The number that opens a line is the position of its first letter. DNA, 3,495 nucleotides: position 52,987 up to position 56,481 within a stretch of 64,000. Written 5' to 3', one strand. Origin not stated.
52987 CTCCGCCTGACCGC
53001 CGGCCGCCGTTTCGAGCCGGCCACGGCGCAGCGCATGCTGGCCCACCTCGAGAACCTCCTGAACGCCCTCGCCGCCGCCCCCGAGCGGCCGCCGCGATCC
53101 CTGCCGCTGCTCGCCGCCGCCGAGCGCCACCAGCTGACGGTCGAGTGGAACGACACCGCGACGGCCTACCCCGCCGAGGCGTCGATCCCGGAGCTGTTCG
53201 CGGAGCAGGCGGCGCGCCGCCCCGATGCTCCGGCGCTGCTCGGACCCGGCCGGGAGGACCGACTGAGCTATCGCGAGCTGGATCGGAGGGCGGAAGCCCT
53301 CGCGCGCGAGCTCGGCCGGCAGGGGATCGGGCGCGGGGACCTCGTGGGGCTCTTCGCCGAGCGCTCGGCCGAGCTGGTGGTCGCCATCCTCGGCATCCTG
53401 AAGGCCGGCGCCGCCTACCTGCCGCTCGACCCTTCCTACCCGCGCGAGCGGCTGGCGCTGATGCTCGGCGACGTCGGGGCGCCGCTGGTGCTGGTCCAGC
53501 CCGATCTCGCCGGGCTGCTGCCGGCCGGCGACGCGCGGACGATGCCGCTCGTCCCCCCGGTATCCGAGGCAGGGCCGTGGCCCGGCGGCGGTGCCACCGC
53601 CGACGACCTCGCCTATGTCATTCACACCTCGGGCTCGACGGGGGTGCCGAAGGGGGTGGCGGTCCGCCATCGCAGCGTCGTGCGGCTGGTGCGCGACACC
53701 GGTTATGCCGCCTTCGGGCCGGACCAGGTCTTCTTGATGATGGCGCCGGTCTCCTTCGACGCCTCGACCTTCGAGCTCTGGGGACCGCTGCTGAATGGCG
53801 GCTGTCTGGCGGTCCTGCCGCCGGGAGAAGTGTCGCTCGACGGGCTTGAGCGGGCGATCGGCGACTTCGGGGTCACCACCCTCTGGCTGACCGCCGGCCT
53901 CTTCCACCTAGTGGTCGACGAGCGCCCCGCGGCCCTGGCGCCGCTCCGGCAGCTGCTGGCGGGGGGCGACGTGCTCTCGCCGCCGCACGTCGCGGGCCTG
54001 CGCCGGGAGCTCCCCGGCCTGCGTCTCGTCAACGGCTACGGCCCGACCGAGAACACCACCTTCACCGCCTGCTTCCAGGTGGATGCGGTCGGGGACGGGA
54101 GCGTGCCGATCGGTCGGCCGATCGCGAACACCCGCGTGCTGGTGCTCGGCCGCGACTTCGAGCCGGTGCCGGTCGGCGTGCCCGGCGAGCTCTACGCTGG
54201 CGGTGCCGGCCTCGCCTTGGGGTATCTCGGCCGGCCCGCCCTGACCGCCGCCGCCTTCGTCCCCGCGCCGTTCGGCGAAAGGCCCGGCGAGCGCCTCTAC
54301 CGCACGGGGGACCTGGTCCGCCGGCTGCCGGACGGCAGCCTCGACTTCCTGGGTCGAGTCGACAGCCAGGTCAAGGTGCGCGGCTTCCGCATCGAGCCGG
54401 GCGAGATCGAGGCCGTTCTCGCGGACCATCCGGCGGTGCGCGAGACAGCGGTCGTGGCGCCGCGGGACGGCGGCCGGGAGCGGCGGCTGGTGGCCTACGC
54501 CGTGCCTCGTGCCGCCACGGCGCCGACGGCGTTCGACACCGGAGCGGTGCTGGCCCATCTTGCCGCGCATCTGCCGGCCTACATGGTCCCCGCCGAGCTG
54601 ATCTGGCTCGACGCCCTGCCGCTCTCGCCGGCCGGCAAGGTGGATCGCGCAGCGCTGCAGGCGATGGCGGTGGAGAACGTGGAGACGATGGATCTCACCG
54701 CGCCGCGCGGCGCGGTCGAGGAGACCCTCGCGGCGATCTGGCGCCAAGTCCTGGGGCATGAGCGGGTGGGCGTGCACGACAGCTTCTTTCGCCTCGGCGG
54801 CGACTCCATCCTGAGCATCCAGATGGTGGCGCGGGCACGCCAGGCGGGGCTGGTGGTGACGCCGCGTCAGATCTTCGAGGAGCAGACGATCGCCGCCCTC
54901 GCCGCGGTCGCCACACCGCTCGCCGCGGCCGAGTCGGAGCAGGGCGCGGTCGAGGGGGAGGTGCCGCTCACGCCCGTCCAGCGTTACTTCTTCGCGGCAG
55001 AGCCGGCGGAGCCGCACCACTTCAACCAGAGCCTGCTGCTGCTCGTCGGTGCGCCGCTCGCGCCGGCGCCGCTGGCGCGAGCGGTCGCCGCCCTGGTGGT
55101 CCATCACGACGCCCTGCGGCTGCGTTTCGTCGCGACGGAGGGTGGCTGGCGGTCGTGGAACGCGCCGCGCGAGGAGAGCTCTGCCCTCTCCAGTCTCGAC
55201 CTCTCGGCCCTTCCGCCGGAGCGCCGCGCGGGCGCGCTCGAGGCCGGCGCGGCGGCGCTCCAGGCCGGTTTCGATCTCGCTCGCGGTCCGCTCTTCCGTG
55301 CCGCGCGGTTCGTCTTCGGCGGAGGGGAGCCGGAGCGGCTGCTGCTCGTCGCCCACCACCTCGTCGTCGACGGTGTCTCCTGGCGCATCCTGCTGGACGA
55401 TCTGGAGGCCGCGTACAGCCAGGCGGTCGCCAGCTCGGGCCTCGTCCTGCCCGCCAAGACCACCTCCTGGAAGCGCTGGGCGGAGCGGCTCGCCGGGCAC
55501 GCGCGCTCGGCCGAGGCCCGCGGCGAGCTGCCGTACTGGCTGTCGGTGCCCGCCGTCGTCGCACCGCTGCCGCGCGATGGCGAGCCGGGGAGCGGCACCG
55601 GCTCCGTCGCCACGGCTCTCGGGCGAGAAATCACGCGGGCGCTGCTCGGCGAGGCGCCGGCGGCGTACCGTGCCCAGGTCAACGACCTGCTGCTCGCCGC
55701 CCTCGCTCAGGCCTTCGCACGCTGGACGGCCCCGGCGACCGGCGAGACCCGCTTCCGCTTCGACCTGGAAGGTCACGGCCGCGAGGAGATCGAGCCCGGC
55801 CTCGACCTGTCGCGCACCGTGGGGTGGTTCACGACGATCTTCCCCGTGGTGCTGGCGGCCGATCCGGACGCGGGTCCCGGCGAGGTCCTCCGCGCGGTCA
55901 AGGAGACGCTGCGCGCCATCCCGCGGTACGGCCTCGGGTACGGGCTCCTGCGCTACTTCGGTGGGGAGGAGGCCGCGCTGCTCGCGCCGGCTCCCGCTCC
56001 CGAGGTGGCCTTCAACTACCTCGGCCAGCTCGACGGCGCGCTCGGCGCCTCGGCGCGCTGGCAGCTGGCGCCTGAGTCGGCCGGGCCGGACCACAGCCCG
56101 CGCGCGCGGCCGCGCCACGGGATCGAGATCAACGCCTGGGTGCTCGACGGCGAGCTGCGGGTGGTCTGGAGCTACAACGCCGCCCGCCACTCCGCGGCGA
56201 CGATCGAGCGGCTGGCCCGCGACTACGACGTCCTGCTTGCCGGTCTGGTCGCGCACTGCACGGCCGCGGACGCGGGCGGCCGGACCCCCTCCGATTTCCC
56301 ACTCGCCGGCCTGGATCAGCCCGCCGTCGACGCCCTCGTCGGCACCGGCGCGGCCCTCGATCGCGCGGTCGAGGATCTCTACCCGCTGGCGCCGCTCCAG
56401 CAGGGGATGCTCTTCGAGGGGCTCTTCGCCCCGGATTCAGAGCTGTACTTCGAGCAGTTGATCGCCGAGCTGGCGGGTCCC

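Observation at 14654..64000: Colinear lipopeptide assembly line longer than 49 kb: lipoinitiation plus 11 NRPS modules, one PKS module and an extra stand-alone C domain; no TE in window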

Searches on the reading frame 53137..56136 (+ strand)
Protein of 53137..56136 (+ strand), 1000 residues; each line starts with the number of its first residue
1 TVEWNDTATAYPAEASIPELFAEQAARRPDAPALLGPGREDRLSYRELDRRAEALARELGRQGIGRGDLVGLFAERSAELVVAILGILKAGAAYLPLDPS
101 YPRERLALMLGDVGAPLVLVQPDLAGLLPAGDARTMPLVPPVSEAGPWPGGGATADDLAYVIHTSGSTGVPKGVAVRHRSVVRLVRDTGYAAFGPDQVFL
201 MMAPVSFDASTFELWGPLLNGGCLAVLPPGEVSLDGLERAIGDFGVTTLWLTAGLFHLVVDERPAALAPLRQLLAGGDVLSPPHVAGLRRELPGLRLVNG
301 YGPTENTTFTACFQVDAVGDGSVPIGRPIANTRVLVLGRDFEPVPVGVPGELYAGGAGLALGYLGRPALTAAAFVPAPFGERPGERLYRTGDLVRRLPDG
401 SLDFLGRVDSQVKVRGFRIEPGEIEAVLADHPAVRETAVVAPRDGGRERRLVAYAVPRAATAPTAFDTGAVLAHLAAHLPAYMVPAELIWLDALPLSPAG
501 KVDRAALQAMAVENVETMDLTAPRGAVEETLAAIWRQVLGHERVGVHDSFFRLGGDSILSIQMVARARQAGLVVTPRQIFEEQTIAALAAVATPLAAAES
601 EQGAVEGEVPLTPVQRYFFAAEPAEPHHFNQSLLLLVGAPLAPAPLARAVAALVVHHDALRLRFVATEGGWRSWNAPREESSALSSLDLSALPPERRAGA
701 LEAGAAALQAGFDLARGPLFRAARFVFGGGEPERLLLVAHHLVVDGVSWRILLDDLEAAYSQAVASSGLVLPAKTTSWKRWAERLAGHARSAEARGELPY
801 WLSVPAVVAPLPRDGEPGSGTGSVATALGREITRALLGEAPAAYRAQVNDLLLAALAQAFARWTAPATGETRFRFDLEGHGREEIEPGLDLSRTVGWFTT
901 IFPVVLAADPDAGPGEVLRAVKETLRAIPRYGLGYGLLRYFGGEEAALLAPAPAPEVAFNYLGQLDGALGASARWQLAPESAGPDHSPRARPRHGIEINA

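Call 11: search_protein_families(library=pfam, proteins=[window:53137-56136:+], max_evalue=0.00001)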
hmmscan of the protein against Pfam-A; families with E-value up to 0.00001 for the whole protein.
window:53137-56136:+ (1000 aa): 4 families
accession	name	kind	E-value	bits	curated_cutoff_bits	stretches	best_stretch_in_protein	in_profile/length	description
PF00501.34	AMP-binding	-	4.7e-81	273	29.9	1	21-364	1-384/384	AMP-binding enzyme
PF00668.25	Condensation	-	1.5e-52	179.3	30.6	1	606-966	2-363/456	Condensation domain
PF00550.31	PP-binding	-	7.7e-14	52.1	20.8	1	530-590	2-65/67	Phosphopantetheine attachment site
PF13193.12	AMP-binding_C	-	5.1e-13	50.2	24.5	1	423-501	1-76/76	AMP-binding enzyme C-terminal domain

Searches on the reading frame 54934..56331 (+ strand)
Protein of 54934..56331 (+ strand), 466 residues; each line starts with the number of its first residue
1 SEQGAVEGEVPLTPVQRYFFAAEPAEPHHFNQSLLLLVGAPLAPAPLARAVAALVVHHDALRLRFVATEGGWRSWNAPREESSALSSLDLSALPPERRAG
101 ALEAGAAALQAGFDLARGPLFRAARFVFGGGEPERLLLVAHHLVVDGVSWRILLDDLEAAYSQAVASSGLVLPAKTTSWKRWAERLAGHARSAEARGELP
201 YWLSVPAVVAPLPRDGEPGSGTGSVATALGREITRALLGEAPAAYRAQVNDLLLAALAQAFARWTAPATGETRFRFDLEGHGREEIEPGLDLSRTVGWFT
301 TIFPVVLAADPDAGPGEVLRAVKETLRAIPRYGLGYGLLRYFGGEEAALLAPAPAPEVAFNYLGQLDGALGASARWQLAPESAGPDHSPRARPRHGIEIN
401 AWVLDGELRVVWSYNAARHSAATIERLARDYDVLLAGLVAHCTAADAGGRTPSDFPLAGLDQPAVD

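Call 48: search_protein_families(library=ncbifam, proteins=[window:54934-56331:+], max_evalue=0.00001)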
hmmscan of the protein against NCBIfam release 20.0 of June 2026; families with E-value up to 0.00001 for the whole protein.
window:54934-56331:+ (466 aa): 2 families
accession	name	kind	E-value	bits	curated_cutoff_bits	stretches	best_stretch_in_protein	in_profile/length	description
NF004282.0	PRK05691.1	subfamily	8.5e-117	390.4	4090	1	1-466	2783-3245/4334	non-ribosomal peptide synthase/polyketide synthase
TIGR01720.1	NRPS-para261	subfamily_domain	2.9e-44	150.7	74.2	1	316-466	3-153/155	non-ribosomal peptide synthase domain TIGR01720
